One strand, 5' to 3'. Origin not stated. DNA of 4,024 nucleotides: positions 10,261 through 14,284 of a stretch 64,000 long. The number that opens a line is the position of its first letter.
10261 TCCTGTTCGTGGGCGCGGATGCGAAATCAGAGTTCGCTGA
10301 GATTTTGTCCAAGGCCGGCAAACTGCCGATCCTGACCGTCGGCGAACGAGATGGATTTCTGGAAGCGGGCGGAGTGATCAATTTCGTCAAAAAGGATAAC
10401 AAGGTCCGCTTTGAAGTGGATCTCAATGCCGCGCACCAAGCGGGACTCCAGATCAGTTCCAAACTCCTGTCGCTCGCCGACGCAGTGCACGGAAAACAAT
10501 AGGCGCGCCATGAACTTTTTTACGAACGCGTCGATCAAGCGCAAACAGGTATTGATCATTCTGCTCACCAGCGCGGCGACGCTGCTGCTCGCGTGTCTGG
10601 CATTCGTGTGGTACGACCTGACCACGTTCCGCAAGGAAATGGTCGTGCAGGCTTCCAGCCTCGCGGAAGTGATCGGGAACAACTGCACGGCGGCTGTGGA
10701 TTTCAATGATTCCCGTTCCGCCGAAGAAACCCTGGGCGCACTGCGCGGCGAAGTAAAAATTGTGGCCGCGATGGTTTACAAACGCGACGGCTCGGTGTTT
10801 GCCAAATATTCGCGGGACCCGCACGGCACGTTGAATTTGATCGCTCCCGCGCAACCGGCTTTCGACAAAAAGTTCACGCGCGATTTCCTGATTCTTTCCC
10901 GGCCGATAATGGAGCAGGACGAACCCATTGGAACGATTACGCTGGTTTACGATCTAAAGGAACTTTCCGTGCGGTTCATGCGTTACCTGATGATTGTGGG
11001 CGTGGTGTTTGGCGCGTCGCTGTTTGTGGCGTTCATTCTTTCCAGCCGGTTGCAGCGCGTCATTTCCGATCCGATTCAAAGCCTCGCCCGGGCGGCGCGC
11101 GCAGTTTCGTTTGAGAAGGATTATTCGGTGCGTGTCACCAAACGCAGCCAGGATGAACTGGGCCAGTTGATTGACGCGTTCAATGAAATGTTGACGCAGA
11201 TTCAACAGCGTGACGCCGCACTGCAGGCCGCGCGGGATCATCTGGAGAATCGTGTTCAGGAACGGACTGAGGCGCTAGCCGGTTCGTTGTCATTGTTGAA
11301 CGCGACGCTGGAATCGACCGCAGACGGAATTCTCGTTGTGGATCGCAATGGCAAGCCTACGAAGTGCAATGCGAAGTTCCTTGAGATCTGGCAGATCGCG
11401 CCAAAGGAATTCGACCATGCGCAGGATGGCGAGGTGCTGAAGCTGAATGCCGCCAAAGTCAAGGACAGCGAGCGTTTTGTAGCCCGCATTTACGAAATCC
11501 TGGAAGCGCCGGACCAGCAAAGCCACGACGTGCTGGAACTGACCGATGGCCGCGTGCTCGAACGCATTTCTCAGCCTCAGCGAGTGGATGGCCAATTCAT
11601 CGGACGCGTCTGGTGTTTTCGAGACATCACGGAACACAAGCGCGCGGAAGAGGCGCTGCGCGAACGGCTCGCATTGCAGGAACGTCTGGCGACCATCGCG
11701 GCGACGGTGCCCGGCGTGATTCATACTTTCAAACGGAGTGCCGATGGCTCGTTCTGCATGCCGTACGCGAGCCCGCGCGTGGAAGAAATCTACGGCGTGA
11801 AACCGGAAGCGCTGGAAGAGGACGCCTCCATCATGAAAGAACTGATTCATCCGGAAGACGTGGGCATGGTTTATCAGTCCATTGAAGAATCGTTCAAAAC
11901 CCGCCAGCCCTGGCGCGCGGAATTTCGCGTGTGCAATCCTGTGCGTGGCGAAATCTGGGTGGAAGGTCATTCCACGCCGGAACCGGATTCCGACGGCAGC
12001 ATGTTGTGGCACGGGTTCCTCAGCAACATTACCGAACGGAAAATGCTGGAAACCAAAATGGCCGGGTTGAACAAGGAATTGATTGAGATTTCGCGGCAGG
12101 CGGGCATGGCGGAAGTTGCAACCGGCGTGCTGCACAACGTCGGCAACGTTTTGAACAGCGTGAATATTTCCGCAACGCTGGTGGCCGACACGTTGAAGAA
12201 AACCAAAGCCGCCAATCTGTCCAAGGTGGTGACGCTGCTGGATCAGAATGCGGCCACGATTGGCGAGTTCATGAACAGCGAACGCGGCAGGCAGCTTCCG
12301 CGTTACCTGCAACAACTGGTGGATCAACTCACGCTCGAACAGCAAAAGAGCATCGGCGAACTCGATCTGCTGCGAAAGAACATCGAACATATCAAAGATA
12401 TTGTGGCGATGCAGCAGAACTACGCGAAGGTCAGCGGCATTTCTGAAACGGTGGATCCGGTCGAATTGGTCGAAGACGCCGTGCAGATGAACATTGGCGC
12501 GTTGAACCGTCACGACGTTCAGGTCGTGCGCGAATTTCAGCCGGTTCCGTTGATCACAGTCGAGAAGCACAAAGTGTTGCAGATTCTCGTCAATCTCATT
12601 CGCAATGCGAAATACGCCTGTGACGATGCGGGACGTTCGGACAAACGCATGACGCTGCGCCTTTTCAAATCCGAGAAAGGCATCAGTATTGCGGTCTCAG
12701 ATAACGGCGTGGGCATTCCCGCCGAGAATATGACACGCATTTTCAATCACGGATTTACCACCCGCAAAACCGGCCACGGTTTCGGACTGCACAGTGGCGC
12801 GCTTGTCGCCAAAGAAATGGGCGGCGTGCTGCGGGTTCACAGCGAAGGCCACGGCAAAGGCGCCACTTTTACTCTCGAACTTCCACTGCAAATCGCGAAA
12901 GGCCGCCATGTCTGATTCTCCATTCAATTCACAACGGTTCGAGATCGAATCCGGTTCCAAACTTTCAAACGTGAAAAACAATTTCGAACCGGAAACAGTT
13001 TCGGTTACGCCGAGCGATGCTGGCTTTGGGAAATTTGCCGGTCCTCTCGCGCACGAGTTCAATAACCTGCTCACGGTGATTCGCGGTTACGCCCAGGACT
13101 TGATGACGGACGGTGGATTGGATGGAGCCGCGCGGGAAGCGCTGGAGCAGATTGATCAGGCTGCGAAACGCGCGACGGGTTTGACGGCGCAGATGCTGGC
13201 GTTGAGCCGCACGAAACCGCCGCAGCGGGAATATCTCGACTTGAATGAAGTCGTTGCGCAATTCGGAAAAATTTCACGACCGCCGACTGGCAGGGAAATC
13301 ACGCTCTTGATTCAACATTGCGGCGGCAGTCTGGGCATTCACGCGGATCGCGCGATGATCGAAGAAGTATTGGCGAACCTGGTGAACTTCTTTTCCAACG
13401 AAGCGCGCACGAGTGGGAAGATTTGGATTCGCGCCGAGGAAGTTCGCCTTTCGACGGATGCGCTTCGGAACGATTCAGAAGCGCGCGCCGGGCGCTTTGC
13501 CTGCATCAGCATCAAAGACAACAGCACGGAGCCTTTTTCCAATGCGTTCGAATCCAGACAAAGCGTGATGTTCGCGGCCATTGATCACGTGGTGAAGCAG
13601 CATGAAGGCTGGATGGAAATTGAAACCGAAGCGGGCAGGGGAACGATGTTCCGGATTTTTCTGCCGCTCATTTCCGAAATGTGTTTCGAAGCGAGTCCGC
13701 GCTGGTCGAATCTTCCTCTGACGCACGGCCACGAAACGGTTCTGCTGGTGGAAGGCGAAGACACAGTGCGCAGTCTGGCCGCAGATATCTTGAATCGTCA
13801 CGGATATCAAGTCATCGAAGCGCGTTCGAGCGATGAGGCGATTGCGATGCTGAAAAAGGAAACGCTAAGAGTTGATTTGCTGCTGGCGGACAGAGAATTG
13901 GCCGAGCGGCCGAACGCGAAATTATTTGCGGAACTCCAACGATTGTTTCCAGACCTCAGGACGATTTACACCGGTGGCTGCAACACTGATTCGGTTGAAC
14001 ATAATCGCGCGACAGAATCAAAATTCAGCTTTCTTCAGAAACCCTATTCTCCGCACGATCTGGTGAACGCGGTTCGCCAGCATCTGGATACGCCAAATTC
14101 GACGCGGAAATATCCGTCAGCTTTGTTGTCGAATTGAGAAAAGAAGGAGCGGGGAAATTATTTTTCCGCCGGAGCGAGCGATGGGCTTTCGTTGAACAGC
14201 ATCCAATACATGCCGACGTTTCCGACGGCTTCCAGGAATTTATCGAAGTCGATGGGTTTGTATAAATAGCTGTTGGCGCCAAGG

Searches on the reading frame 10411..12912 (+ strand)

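Call 35: search_protein_families(library=pfam, proteins=[window:10411-12912:+], max_evalue=0.0001)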
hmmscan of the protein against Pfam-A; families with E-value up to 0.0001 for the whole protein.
window:10411-12912:+ (834 aa): 8 families
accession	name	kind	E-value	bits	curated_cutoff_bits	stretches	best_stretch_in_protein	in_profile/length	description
PF17152.10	CHASE8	-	6.1e-18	65.4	27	1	74-179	2-102/102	Periplasmic sensor domain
PF02518.31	HATPase_c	-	2.1e-17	64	26.4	1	721-827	5-110/111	Histidine kinase-, DNA gyrase B-, and HSP90-like ATPase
PF08447.18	PAS_3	-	4.3e-16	59.4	25.6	1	452-532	3-83/89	PAS fold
PF00672.30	HAMP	-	3.2e-12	47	25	1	214-266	2-53/53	HAMP domain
PF13426.13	PAS_9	-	4.9e-08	33.6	27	0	451-542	14-103/103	PAS domain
PF12860.13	PAS_7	-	8.4e-07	29.6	27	1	300-414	1-115/115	PAS fold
PF08448.16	PAS_4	-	1.5e-06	28.8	23.1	0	300-411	1-110/110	PAS fold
PF00989.32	PAS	-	7.2e-05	23.2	22.6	0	296-333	3-40/113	PAS fold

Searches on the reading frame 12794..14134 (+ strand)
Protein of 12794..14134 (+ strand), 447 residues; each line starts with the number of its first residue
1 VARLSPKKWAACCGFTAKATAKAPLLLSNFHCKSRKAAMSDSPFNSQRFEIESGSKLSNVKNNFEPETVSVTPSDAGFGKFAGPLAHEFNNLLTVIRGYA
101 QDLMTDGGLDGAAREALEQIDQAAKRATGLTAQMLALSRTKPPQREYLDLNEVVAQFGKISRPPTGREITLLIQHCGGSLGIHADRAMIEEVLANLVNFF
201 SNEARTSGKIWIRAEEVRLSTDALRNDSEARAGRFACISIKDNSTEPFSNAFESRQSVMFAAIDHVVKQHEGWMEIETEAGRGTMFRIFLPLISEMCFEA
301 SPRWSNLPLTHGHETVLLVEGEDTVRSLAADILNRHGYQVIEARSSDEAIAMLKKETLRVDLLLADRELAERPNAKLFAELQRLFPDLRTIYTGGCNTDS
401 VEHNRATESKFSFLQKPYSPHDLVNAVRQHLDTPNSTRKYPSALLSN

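Call 35: search_protein_families(library=pfam, proteins=[window:12794-14134:+], max_evalue=0.0001)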
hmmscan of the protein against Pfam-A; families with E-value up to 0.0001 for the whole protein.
window:12794-14134:+ (447 aa): 2 families
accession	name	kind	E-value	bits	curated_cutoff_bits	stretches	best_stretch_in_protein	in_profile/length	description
PF00072.30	Response_reg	-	6.9e-11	42.7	30.2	1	316-428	1-111/111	Response regulator receiver domain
PF00512.31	HisKA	-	8.4e-10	39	26.9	1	80-140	4-63/66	His Kinase A (phospho-acceptor) domain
